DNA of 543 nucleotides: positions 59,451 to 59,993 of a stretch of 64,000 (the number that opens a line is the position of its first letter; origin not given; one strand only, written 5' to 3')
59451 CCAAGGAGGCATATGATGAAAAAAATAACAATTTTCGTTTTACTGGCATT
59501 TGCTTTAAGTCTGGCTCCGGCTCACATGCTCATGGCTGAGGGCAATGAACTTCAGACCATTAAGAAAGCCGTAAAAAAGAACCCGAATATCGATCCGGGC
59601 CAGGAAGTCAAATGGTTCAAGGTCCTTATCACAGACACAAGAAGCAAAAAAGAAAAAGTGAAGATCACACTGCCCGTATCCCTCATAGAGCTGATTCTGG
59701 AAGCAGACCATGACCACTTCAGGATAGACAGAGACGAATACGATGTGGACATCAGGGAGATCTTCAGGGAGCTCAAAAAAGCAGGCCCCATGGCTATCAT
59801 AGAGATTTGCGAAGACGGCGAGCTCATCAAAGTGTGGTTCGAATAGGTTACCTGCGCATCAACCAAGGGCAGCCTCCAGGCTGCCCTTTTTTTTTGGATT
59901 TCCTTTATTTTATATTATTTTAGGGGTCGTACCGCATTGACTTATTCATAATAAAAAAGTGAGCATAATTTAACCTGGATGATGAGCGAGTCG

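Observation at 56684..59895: ECF sigma/anti-sigma operon embedded among three secreted proteins that share an unrecognised C-terminal module ending I-x-(I/V)-W-(I/V/F)-E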

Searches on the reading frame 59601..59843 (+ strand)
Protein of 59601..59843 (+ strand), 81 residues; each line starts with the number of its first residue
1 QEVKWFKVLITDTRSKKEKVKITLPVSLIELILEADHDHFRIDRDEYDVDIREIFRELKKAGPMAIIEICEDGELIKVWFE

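Call 23: search_solved_structures(query=A3, max_evalue=10)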
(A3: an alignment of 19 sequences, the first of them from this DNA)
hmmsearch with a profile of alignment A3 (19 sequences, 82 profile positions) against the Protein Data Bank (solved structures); distinct sequences matched with E-value up to 10: 3.
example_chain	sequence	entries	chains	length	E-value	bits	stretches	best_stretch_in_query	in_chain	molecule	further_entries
2zvw_A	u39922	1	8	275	0.21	15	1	26-74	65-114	Proliferating cell nuclear antigen 2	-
2zvv_A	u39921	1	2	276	0.21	15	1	26-74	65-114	Proliferating cellular nuclear antigen 1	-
6o09_C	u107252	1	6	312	0.31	14.5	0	26-74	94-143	Proliferating cellular nuclear antigen 1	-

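Call 32: search_protein_representatives(alignment_id=A3)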
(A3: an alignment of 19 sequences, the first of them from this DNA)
Query: 19 sequences, 82 profile positions. Proteins with E-value up to 0.001 (for the whole library): 860; up to 1e-10: 136; up to 1e-30: 0. The best 150 are listed.
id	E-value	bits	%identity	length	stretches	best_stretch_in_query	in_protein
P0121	9.3e-28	112.3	-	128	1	2-82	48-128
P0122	4.1e-27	110.3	-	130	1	2-82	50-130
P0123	1.1e-26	108.9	-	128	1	2-82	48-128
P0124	2.1e-26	108.0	-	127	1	2-82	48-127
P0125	3.1e-26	107.5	-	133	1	2-82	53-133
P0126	5.6e-26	106.6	-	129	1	1-82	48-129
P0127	5.9e-26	106.6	-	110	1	2-82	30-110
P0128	3.8e-25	104.0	-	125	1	2-82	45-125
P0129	4.5e-25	103.7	-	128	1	1-82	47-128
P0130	1.1e-24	102.5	-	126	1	2-82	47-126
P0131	1.2e-24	102.3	-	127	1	2-82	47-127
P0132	3.1e-24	101.1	-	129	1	2-82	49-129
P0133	9.5e-24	99.5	-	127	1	2-82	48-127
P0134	1.4e-23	98.9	-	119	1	2-82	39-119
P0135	8.2e-23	96.5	-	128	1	1-82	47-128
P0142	5.4e-21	90.7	-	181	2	3-80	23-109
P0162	6.4e-18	80.8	-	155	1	4-82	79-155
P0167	2.8e-17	78.8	-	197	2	3-80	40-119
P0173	3.3e-16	75.3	-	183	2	4-79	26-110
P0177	8.2e-16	74.1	-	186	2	4-82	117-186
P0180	2.1e-15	72.8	-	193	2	3-80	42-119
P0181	3.5e-15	72.0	-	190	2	5-79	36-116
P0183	8.4e-15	70.8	-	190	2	3-80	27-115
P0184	8.6e-15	70.8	-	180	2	2-82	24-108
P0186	1.2e-14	70.3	-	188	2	4-82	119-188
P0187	1.5e-14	70.0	-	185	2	4-80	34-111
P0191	2.5e-14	69.3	-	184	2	4-80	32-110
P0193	4.1e-14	68.6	-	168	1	2-82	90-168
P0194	5.7e-14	68.1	-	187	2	3-79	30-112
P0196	6.7e-14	67.9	-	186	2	5-82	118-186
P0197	6.8e-14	67.9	-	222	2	6-80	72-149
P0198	8.5e-14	67.6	-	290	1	2-82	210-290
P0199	8.6e-14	67.6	-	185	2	4-77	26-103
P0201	1.2e-13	67.1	-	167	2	5-79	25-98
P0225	5.9e-12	61.7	-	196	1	4-82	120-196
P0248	5.8e-11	58.5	-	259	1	2-82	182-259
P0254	7.0e-11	58.3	-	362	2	4-79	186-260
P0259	1.2e-10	57.5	-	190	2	3-79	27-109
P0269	2.6e-10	56.4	-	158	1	3-82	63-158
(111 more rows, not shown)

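Call 33: search_protein_families(library=pfam, proteins=[P0142, P0167, P0173, P0177, P0180, P0197, P0198, P0254, P0225, P0193], max_evalue=0.1)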
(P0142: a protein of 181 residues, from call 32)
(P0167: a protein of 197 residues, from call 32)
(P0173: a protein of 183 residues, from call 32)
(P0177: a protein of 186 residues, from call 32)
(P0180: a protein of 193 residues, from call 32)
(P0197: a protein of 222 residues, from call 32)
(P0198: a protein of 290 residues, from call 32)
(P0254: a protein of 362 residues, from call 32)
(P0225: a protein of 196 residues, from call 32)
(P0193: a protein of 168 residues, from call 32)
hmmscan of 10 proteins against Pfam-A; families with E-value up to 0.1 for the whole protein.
P0142 (181 aa): 2 families
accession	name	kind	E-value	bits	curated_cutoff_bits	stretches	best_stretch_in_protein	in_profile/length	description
PF25291.1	CGLA_C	-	0.016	15.7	27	0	14-63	6-58/79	Lambda-carrageenase C-terminal domain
PF20024.5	DUF6432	-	0.089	13.5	29.6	0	70-113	31-74/97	Family of unknown function (DUF6432)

P0167 (197 aa): 0 families

P0173 (183 aa): 3 families
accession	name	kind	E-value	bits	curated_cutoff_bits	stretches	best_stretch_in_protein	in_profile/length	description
PF16198.10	TruB_C_2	-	0.0032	18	29.3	0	148-172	8-29/66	tRNA pseudouridylate synthase B C-terminal domain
PF05544.16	Pro_racemase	-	0.02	14.4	27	1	36-135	103-204/325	Proline racemase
PF11306.15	DUF3108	-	0.089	13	26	0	102-145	73-115/209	Protein of unknown function (DUF3108)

P0177 (186 aa): 0 families

P0180 (193 aa): 0 families

P0197 (222 aa): 0 families

P0198 (290 aa): 5 families
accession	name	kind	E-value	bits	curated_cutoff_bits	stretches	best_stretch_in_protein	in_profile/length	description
PF13432.12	TPR_16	-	0.00065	20.5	32.7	1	36-94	8-64/65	Tetratricopeptide repeat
PF13174.12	TPR_6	-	0.0045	18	26.3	0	63-93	2-32/33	Tetratricopeptide repeat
PF13646.12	HEAT_2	-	0.038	14.7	27.7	1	114-170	26-79/88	HEAT repeats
PF07719.23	TPR_2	-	0.09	13.4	27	0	63-94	3-34/34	Tetratricopeptide repeat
PF14559.12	TPR_19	-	0.099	13.4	25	0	40-97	6-60/68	Tetratricopeptide repeat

P0254 (362 aa): 2 families
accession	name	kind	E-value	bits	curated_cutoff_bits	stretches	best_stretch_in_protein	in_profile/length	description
PF10698.15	DUF2505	-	0.005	17.4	26.9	0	300-319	123-142/158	Protein of unknown function (DUF2505)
PF18933.6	PsbP_2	-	0.02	15.3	27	1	24-163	52-183/184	PsbP-like protein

P0225 (196 aa): 1 family
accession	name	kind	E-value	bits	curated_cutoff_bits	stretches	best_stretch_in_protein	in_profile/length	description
PF13646.12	HEAT_2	-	0.00049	20.8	27.7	1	35-99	27-87/88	HEAT repeats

P0193 (168 aa): 1 family
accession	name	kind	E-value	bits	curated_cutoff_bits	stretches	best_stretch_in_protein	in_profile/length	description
PF02735.22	Ku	-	2.9e-19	70.2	25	1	11-100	1-88/190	Ku70/Ku80 beta-barrel domain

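Call 37: find_homologous_proteins(query=A4, max_evalue=0.001)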
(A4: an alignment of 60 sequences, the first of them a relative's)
Query A4 (60 sequences) (181 aa, profile of the alignment): 73 proteins with E <= 0.001 among 8000 candidates.
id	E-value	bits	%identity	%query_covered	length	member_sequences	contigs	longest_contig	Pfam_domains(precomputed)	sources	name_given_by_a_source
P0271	2.3e-55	205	31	93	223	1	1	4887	-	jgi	jgi:hypothetical protein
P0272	2.9e-55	204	27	97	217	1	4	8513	-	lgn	-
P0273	6.2e-55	203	29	90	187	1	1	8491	-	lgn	-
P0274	1.2e-54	202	32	99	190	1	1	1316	-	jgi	jgi:hypothetical protein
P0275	6.7e-54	200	28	97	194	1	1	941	-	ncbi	-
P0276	9.4e-54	200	28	100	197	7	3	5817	-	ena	-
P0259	1.2e-53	199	22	87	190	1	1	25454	-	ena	-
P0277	1.3e-53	199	31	100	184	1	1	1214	-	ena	-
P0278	1.5e-53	199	30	87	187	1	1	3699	-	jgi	jgi:hypothetical protein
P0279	1.9e-53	199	29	89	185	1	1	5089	-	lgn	-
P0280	3.4e-53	198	27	98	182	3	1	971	-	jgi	jgi:hypothetical protein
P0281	3.6e-53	198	32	96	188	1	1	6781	-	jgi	jgi:hypothetical protein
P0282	4.0e-53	197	24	88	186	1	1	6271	-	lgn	-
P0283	6.0e-53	197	29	99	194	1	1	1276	-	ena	-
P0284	1.0e-52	196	27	92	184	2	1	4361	-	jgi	jgi:hypothetical protein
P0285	1.3e-52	196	29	99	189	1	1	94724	-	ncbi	-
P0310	2.7e-49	185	31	87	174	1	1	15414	-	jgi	jgi:hypothetical protein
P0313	1.0e-48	183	28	97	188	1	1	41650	-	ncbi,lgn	ncbi:MAG: hypothetical protein ACE5GX_05455 [Thermoanaerobaculia bacterium]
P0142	2.9e-44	169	100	100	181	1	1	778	-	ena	-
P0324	2.4e-43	166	62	99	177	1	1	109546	-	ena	-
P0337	2.7e-39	152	30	98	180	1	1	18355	-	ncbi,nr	ncbi:MAG: hypothetical protein GY906_01210 [bacterium]|nr:hypothetical protein [bacterium]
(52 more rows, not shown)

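Call 38: find_encoding_contigs(protein=P0285, flank=5000, max_places=1)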
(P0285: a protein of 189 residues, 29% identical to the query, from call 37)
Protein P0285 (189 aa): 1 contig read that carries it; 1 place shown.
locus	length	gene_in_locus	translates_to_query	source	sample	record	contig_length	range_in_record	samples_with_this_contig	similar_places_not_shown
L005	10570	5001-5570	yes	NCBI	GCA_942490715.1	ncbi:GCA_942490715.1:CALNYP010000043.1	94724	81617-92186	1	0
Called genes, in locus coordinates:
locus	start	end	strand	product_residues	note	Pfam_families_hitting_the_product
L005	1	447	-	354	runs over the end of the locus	PF00989:PAS, PF13188:PAS_8, PF08448:PAS_4 (weak), PF13426:PAS_9, PF08447:PAS_3, PF00512:HisKA, PF02518:HATPase_c, PF13589:HATPase_c_3 (weak)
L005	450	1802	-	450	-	PF00072:Response_reg, PF00158:Sigma54_activat, PF14532:Sigma54_activ_2, PF01078:Mg_chelatase (faint), PF00004:AAA (weak), PF07728:AAA_5, PF25601:AAA_lid_14, PF02954:HTH_8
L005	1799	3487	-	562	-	PF00512:HisKA, PF02518:HATPase_c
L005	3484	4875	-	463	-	PF00496:SBP_bac_5 (weak)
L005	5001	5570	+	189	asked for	-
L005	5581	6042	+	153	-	-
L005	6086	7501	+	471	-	PF00884:Sulfatase, PF01663:Phosphodiest (faint)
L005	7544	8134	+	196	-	PF07719:TPR_2 (faint), PF13424:TPR_12 (weak), PF13374:TPR_10 (faint), PF13424:TPR_12 (weak)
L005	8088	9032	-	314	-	PF07610:DUF1573, PF22544:HYDIN_VesB_CFA65-like_Ig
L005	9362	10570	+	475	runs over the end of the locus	PF01551:Peptidase_M23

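Call 39: find_encoding_contigs(protein=P0324, flank=5000, max_places=1)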
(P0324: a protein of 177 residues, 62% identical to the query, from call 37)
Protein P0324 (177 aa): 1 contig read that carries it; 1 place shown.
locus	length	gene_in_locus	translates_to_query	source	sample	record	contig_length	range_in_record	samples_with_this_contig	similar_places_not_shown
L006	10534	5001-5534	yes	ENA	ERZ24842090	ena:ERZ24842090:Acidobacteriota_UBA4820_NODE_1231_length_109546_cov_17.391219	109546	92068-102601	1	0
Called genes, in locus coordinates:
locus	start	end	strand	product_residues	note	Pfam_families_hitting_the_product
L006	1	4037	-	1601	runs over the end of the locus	-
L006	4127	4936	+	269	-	-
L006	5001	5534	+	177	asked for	-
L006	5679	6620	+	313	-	PF00698:Acyl_transf_1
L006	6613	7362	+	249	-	PF00106:adh_short, PF08659:KR, PF13561:adh_short_C2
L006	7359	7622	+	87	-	PF00550:PP-binding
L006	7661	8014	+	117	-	-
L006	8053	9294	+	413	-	PF00109:ketoacyl-synt, PF02801:Ketoacyl-synt_C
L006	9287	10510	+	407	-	PF00109:ketoacyl-synt, PF00108:Thiolase_N (faint), PF02801:Ketoacyl-synt_C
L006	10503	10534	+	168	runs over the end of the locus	PF13279:4HBT_2, PF03061:4HBT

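Call 40: find_encoding_contigs(protein=P0313, flank=5000, max_places=1)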
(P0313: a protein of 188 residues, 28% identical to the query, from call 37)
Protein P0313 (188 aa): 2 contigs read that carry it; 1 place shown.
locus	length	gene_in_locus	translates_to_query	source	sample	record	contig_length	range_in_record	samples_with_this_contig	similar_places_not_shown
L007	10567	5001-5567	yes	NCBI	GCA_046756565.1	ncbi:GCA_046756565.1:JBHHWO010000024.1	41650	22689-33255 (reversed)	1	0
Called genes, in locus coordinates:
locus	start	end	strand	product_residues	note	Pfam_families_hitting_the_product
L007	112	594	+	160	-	PF03168:LEA_2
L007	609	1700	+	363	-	PF25917:BSH_RND, PF25919:BSH_CusB (weak), PF25973:BSH_CzcB, PF25876:HH_MFP_RND (weak), PF25954:Beta-barrel_RND_2, PF25967:RND-MFP_C (weak), PF25989:YknX_C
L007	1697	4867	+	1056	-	PF00873:ACR_tran, PF03176:MMPL (weak)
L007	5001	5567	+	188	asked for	-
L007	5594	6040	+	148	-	-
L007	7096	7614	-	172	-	-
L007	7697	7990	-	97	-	PF00216:Bac_DNA_binding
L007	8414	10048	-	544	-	PF16697:Yop-YscD_cpl, PF00498:FHA, PF13185:GAF_2, PF01590:GAF, PF13492:GAF_3, PF07228:SpoIIE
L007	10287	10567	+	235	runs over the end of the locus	PF01346:FKBP_N, PF00254:FKBP_C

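Call 44: search_protein_families(library=pfam, alignment_id=A4, max_evalue=10)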
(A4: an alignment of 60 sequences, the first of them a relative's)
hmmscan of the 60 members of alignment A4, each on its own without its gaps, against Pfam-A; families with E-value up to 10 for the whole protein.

A. member 1, P0142 (181 aa): 2 families
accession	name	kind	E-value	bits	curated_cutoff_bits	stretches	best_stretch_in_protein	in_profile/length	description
PF25291.1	CGLA_C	-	0.016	15.7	27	1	14-63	6-58/79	Lambda-carrageenase C-terminal domain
PF20024.5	DUF6432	-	0.089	13.5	29.6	1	70-113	31-74/97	Family of unknown function (DUF6432)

B. families by the number of members that match (of 60 scanned): 106 families (the first 25 are shown)
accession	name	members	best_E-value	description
PF20024.5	DUF6432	10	0.00025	Family of unknown function (DUF6432)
PF24411.1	DUF7545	6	0.014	Family of unknown function (DUF7545)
PF14060.11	DUF4252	4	0.0038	Domain of unknown function (DUF4252)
PF13449.12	Phytase-like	2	0.013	Esterase-like activity of phytase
PF14795.11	Leucyl-specific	2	0.017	Leucine-tRNA synthetase-specific domain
PF11874.13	DUF3394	2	0.027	Domain of unknown function (DUF3394)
PF11259.13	DUF3060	2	0.028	Protein of unknown function (DUF3060)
PF10988.14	DUF2807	2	0.042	Putative auto-transporter adhesin, head GIN domain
PF19070.5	DUF5766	2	0.066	Family of unknown function (DUF5766)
PF07987.16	DUF1775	1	0.0015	Domain of unkown function (DUF1775)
PF01872.23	RibD_C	1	0.0018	RibD C-terminal domain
PF18961.6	DUF5703_N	1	0.0018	Domain of unknown function (DUF5703)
PF18140.6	PCC_BT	1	0.0027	Propionyl-coenzyme A carboxylase BT domain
PF16198.10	TruB_C_2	1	0.0032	tRNA pseudouridylate synthase B C-terminal domain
PF01098.24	FTSW_RODA_SPOVE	1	0.0036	Cell cycle protein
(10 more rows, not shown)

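Call 49: search_solved_structures(query=A4, max_evalue=10)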
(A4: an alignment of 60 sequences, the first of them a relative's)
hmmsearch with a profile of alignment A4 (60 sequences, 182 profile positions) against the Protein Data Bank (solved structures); distinct sequences matched with E-value up to 10: 6.
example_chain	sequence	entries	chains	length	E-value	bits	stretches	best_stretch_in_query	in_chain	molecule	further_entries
2a0a_A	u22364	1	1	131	0.09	15.4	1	63-118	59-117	Der f 13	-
8wkh_A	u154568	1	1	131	0.25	13.9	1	63-118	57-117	Fatty acid-binding protein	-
1y4o_A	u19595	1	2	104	0.65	12.6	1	80-120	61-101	Dynein light chain 2A, cytoplasmic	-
9dgr_k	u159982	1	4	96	0.67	12.5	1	80-120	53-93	Dynein light chain roadblock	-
2wjs_A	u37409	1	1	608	1.1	11.8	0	101-143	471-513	LAMININ SUBUNIT ALPHA-2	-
8bl6_A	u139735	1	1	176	9.6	8.8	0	95-132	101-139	dIG14-scdim-EF62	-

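Call 61: predict_structure(alignment_id=A4)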
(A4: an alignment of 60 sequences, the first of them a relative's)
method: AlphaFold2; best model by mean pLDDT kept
length: 181 residues; sequences in the alignment: 60
mean_pLDDT: 86.9   pTM: 0.73
mean pLDDT of the five models: 86.9, 86.2, 84.7, 84.6, 80.2
residues with pLDDT >= 90: 116; 70-90: 32; 50-70: 33; < 50: 0
segments of 3 or more residues with pLDDT < 50: none
pLDDT, mean of each block of 10 residues (from residue 1): 65 66 95 93 96 80 61 69 90 96 97 97 97 94 83 92 96 96 95
secondary structure, 60 per line:
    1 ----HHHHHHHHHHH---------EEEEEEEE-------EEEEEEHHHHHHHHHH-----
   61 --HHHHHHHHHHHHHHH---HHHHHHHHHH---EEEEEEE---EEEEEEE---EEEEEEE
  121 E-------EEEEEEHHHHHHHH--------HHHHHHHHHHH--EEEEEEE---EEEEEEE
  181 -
elements in order: H5-15 E25-32 E40-45 H46-55 H63-77 H81-90 E94-100 E104-110 E114-121 E129-134 H135-142 H151-161 E164-170 E174-180

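Call 65: search_protein_families(library=pfam, proteins=[P0181, P0183, P0184, P0186, P0187, P0191, P0194, P0196, P0199, P0201], max_evalue=1)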
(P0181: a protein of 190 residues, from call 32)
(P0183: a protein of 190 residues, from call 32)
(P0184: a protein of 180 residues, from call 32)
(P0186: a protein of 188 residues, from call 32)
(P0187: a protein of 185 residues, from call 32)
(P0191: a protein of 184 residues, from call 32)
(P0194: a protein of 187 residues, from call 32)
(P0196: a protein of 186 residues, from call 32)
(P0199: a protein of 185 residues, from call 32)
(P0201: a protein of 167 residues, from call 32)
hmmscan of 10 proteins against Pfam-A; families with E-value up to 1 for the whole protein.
P0181 (190 aa): 4 families
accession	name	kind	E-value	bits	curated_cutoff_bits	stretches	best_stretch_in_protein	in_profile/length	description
PF14732.11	UAE_UbL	-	0.014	16.3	30.8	1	149-187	38-78/89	Ubiquitin/SUMO-activating enzyme ubiquitin-like domain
PF14795.11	Leucyl-specific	-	0.017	15.7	25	1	76-101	23-48/56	Leucine-tRNA synthetase-specific domain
PF24411.1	DUF7545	-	0.28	12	27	0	40-89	7-56/95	Family of unknown function (DUF7545)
PF12857.13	TOBE_3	-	0.99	9.8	27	0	114-141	12-36/59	TOBE-like domain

P0183 (190 aa): 4 families
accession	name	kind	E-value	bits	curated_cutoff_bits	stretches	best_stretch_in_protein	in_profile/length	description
PF24411.1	DUF7545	-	0.014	16.2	27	1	119-164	4-49/95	Family of unknown function (DUF7545)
PF03279.18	Lip_A_acyltrans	-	0.024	14.3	22.3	1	85-139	157-212/295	Bacterial lipid A biosynthesis acyltransferase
PF14060.11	DUF4252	-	0.15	12.6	23.9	0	92-129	63-105/125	Domain of unknown function (DUF4252)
PF13532.12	2OG-FeII_Oxy_2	-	0.16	12.6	31.2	1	65-132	48-119/194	2OG-Fe(II) oxygenase superfamily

P0184 (180 aa): 0 families

P0186 (188 aa): 2 families
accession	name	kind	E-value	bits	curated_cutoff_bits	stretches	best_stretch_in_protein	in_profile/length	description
PF14545.12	DBB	-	0.14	12.5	22.2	1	19-67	52-99/139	Dof, BCAP, and BANK (DBB) motif,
PF20024.5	DUF6432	-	0.16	12.7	29.6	1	60-121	16-76/97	Family of unknown function (DUF6432)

P0187 (185 aa): 2 families
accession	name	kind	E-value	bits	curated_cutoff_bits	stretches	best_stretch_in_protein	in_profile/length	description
PF20833.2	RNase_E_G_Thio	-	0.11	13.1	26.8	1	129-151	35-57/86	RNase E/G, Thioredoxin-like domain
PF20024.5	DUF6432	-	0.14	12.8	29.6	1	56-114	15-73/97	Family of unknown function (DUF6432)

P0191 (184 aa): 1 family
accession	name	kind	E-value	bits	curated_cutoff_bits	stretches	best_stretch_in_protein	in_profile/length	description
PF24043.1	DUF7352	-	0.084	13.6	27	1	27-57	48-68/97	Domain of unknown function (DUF7352)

P0194 (187 aa): 3 families
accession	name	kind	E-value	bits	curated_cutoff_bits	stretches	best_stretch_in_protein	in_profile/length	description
PF01176.25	eIF-1a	-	0.028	14.5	30.2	0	114-137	42-61/64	Translation initiation factor 1A / IF-1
PF00903.31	Glyoxalase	-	0.093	13.6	20.6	1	58-99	51-94/121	Glyoxalase/Bleomycin resistance protein/Dioxygenase superfamily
PF24411.1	DUF7545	-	0.28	12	27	0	132-161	15-44/95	Family of unknown function (DUF7545)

P0196 (186 aa): 0 families

P0199 (185 aa): 1 family
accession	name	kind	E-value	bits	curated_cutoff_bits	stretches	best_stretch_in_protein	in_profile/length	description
PF25344.1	PH_LRR1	-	0.17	12.4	27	1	131-176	73-117/119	LRR1 pleckstrin homology domain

P0201 (167 aa): 2 families
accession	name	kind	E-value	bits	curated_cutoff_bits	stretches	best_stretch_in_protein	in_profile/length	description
PF01073.25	3Beta_HSD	-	0.033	13.7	22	1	53-144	58-146/280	3-beta hydroxysteroid dehydrogenase/isomerase family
PF24872.1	DUF2110_N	-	0.08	13.5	28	1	47-79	17-49/72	DUF2110 N-terminal domain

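Call 66: fold_search(model_id=the predicted structure, library=pdb)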
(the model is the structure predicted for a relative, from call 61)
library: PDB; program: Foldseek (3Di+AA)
matches with E <= 10: 490; with E <= 0.001: 0
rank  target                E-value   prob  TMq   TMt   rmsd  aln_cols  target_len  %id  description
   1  2it9_A                7.4e-02  0.60  0.19  0.26  11.3       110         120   10  Crystal structure of a protein with unknown function from DUF155 family (YP_292156.1) from Prochlorococcus sp. NATL2A  (released 2006-11-28)
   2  2it9_D                1.6e-01  0.51  0.18  0.25  11.5       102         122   10  Crystal structure of a protein with unknown function from DUF155 family (YP_292156.1) from Prochlorococcus sp. NATL2A  (released 2006-11-28)
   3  9eie_A                2.1e-01  0.28  0.20  0.21  14.5       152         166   14  Trypanosomatid-specific protein of unknown function (released 2025-02-26)
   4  9y6s_5w               2.2e-01  0.25  0.15  0.22  15.8       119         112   10  96-nm repeat of the Leishmania tarentolae doublet microtubule (released 2025-12-17)
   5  9e5c_5r               2.8e-01  0.28  0.16  0.27  15.4       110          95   14  Cryo-EM structure of 96 nm repeat of microtubule doublet from T. brucei flagellum (released 2025-03-12)
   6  2avt_A                2.8e-01  0.13  0.14  0.09   9.1       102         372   12  Crystal structure of the beta subunit from DNA polymerase of Streptococcus pyogenes (released 2006-01-24)
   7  9y6s_6A               3.1e-01  0.25  0.16  0.27  16.6       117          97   13  96-nm repeat of the Leishmania tarentolae doublet microtubule (released 2025-12-17)
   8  5ktb_B                3.7e-01  0.25  0.19  0.22  22.1       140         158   13  Structure of a complex between S. cerevisiae Csm1 and Mam1 (released 2016-07-20)
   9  8ttt_A                3.9e-01  0.12  0.19  0.14  16.6       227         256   11  Structure of SNX27 FERM complexed with Fam21A repeat 15 (1124-1140) (released 2024-08-21)
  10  2awa_B                4.1e-01  0.13  0.16  0.10  11.3       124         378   11  Crystal structure of DNA polymerase III, beta chain (EC 2.7.7.7) (np_344555.1) from STREPTOCOCCUS PNEUMONIAE TIGR4 at  (released 2005-09-20)
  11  3p16_C                4.1e-01  0.10  0.14  0.09  13.4       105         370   11  Crystal structure of DNA polymerase III sliding clamp (released 2011-08-24)
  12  7ct1                  4.4e-01  0.12  0.19  0.14  17.6       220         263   11  Crystal structure of Snx27 FERM domain in complex with a DLF motif (released 2021-08-25)
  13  8vl3_MODEL_1_A        4.9e-01  0.25  0.17  0.28  13.9       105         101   15  Solution NMR structure of de novo designed protein F3 parent (released 2024-08-07)
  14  8dkd                  5.2e-01  0.09  0.14  0.09  13.9       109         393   14  Sliding clamp from M. thermoresistibile (released 2023-01-18)
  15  8cht_B                5.4e-01  0.21  0.21  0.25  13.1       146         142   14  Crystal structure of human PURA (fragment Glu57-Glu212, PUR repeat I and II) (released 2024-02-21)
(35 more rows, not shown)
